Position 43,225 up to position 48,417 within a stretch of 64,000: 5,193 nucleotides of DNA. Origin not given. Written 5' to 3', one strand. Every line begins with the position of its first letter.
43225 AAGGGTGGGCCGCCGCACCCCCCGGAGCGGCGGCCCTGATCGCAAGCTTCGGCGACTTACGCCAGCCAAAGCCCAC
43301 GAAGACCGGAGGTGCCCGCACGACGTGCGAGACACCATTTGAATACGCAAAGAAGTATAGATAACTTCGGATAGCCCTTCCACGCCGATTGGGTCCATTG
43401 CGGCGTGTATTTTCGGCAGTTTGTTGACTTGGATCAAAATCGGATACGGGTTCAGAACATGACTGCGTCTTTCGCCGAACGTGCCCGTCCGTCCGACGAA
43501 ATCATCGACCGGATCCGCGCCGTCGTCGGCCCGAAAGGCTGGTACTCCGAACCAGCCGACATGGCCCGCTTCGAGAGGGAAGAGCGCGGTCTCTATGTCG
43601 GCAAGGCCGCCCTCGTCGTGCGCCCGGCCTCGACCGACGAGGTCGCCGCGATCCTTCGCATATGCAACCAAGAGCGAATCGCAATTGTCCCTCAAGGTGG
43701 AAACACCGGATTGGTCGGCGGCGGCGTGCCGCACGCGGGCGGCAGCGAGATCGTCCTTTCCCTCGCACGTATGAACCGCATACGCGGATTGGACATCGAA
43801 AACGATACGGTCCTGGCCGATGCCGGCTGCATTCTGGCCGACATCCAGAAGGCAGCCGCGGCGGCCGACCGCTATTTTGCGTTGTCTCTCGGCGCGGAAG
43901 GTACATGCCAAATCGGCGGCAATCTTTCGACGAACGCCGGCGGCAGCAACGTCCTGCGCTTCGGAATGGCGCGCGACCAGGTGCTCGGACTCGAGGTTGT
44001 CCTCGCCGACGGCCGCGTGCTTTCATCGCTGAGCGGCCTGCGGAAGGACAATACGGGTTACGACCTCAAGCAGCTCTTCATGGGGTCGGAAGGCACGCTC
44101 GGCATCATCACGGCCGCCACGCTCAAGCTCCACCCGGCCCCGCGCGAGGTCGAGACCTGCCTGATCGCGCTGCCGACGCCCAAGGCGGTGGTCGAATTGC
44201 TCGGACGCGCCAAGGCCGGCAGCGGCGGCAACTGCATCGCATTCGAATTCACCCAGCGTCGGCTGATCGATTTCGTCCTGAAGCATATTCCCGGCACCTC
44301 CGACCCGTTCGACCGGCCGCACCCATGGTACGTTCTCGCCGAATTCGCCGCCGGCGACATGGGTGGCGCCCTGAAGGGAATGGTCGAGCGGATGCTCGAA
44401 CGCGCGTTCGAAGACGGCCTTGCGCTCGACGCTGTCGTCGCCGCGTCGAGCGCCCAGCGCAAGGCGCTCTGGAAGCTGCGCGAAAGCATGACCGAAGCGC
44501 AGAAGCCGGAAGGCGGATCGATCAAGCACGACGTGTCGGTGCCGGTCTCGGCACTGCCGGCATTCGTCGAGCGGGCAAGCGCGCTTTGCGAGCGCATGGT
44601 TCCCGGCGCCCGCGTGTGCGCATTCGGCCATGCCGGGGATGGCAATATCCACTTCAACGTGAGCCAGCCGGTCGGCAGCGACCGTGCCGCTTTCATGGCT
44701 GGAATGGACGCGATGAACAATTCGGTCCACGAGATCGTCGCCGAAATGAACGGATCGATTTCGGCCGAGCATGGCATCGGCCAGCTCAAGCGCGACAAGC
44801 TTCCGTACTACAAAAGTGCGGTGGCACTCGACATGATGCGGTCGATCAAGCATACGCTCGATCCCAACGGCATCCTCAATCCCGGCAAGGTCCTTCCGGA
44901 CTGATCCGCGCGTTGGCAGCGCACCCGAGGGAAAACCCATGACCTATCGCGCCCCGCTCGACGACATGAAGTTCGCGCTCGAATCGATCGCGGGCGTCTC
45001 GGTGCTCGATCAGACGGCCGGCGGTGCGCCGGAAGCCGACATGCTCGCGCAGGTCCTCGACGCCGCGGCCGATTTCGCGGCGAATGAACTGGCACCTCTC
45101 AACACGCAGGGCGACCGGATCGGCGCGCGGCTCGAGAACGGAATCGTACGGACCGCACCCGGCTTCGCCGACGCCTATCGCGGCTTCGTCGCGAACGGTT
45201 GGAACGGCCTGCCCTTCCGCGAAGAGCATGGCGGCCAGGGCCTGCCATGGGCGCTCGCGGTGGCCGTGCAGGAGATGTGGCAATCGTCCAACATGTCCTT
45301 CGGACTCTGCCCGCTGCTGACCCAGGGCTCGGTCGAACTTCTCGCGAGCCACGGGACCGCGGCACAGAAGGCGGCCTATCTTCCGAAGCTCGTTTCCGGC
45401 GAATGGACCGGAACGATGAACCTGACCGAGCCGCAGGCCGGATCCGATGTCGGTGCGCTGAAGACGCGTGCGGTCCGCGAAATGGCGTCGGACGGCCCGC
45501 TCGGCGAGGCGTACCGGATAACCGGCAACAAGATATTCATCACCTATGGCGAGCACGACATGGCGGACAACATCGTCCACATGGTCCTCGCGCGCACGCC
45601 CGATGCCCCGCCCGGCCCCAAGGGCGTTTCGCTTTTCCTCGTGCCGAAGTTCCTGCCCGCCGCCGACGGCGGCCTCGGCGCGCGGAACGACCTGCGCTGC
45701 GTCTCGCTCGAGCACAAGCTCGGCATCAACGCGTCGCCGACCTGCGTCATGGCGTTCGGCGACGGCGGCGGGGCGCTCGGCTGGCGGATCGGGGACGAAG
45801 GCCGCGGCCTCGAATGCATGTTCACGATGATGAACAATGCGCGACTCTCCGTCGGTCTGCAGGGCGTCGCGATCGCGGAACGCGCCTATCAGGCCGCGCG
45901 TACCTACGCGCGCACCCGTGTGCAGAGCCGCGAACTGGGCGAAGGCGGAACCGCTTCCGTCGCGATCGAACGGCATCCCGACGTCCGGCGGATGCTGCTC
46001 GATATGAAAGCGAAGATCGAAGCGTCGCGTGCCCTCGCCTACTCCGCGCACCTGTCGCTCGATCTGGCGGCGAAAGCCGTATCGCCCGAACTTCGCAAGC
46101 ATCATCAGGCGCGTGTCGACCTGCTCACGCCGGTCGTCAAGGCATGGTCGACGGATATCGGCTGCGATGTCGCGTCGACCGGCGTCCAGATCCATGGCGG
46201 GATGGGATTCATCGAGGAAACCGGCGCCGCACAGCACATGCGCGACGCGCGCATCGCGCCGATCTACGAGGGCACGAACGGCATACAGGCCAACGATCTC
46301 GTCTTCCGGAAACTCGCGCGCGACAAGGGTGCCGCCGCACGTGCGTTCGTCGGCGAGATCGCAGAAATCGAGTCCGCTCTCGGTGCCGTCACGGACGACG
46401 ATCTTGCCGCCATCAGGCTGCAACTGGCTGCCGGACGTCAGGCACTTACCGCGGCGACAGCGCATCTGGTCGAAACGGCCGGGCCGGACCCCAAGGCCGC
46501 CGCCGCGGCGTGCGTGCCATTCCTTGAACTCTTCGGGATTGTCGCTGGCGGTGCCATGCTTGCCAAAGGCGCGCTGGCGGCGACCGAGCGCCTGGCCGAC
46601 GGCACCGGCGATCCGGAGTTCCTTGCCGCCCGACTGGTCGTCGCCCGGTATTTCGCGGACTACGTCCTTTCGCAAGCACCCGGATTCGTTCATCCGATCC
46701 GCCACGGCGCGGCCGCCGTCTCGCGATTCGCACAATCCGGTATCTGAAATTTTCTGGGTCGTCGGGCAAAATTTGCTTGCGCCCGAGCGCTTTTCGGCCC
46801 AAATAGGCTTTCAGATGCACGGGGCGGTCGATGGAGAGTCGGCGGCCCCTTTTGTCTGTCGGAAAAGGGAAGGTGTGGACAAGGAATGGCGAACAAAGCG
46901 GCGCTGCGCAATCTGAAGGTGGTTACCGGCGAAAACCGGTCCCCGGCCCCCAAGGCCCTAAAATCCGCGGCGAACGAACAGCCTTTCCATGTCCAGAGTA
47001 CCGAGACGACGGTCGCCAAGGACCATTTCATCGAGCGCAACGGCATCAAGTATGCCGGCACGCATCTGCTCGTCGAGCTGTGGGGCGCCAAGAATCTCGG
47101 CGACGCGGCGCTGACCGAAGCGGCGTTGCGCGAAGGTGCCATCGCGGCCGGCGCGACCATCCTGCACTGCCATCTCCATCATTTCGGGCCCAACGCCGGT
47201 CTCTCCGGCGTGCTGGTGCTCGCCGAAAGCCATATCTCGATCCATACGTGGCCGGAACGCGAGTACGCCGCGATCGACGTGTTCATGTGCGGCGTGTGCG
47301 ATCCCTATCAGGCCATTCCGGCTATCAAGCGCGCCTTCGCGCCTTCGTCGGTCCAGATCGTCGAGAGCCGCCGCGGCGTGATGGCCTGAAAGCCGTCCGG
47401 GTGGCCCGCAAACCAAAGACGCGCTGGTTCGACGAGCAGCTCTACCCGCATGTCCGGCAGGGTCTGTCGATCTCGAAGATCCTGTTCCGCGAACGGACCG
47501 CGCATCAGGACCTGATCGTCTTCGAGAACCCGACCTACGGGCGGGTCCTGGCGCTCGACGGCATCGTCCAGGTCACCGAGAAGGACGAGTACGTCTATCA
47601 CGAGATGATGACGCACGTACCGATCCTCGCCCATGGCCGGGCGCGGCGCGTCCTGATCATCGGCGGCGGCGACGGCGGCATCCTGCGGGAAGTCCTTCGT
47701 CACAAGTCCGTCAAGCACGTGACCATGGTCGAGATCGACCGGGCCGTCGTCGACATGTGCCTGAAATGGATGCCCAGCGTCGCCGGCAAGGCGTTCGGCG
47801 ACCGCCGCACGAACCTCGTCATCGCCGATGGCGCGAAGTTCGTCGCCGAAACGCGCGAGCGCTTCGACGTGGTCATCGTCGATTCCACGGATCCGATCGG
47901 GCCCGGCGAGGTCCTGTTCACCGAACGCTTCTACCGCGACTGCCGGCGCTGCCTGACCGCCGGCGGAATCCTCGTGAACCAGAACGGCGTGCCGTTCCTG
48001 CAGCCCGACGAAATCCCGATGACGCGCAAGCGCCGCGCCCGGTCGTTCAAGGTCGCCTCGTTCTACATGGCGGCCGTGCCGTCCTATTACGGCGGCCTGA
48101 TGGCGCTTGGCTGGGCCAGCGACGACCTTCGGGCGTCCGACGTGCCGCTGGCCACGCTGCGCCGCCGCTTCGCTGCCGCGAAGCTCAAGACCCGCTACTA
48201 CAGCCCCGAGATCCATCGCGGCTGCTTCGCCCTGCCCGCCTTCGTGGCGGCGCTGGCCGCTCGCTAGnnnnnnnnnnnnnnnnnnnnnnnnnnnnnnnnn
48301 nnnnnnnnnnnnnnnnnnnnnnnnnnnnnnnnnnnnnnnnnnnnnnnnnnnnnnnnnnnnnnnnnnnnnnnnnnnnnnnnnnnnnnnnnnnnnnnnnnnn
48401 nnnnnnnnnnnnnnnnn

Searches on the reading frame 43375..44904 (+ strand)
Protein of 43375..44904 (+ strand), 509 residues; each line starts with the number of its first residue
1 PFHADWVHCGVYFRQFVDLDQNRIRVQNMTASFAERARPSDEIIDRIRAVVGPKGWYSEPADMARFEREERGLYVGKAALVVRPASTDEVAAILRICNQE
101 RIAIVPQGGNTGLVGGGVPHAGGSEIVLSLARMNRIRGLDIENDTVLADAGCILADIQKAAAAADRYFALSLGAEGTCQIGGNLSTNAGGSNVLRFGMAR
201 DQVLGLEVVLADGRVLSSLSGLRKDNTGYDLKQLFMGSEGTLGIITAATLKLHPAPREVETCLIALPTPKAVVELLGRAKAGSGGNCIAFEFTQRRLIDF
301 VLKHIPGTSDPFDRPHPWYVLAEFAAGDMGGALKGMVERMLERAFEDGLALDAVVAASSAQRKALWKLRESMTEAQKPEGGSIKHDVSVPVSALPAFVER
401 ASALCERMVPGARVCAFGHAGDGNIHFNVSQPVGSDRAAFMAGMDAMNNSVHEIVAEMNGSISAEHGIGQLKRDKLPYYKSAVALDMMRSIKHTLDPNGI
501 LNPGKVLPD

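Call 12: search_protein_families(library=pfam, proteins=[window:43375-44904:+])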
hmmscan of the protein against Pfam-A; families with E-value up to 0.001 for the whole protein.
window:43375-44904:+ (509 aa): 2 families
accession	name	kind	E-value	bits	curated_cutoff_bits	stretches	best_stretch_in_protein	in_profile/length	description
PF02913.24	FAD-oxidase_C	-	1.2e-55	189.3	21.2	1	256-506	2-248/248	FAD linked oxidases, C-terminal domain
PF01565.28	FAD_binding_4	-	8e-37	126.5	26.4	1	79-216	2-136/139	FAD binding domain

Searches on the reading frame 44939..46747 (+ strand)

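Call 12: search_protein_families(library=pfam, proteins=[window:44939-46747:+])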
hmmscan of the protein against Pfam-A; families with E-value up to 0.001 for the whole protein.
window:44939-46747:+ (602 aa): 6 families
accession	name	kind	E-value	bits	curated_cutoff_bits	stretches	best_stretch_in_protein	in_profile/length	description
PF12806.12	Acyl-CoA_dh_C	-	8.9e-26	90.9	30.3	1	474-595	5-121/124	Acetyl-CoA dehydrogenase C-terminal like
PF00441.29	Acyl-CoA_dh_1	-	2.8e-24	86.4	22.4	1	288-454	1-145/150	Acyl-CoA dehydrogenase, C-terminal domain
PF02771.21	Acyl-CoA_dh_N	-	1.6e-14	54.7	22.9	1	38-155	6-113/113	Acyl-CoA dehydrogenase, N-terminal domain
PF02770.24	Acyl-CoA_dh_M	-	3.3e-12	46.8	33.3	1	160-273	2-94/97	Acyl-CoA dehydrogenase, middle domain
PF08028.16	Acyl-CoA_dh_2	-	3.6e-07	31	22.7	1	305-447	3-133/134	Acyl-CoA dehydrogenase, C-terminal domain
PF22924.1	ACOX_C_alpha1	-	4.3e-07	30.3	27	1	297-449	3-159/169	Acyl-CoA oxidase, C-alpha1 domain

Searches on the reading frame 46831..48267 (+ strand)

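Call 12: search_protein_families(library=pfam, proteins=[window:46831-48267:+])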
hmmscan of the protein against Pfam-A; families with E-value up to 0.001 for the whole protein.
window:46831-48267:+ (478 aa): 2 families
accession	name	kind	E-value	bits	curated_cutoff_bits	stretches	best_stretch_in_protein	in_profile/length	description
PF01564.23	Spermine_synth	-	4.7e-59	199.5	22.9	1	254-432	2-179/186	Spermine/spermidine synthase domain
PF17284.7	Spermine_synt_N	-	3.6e-16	59.2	22.1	1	199-250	2-53/53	Spermidine synthase tetramerisation domain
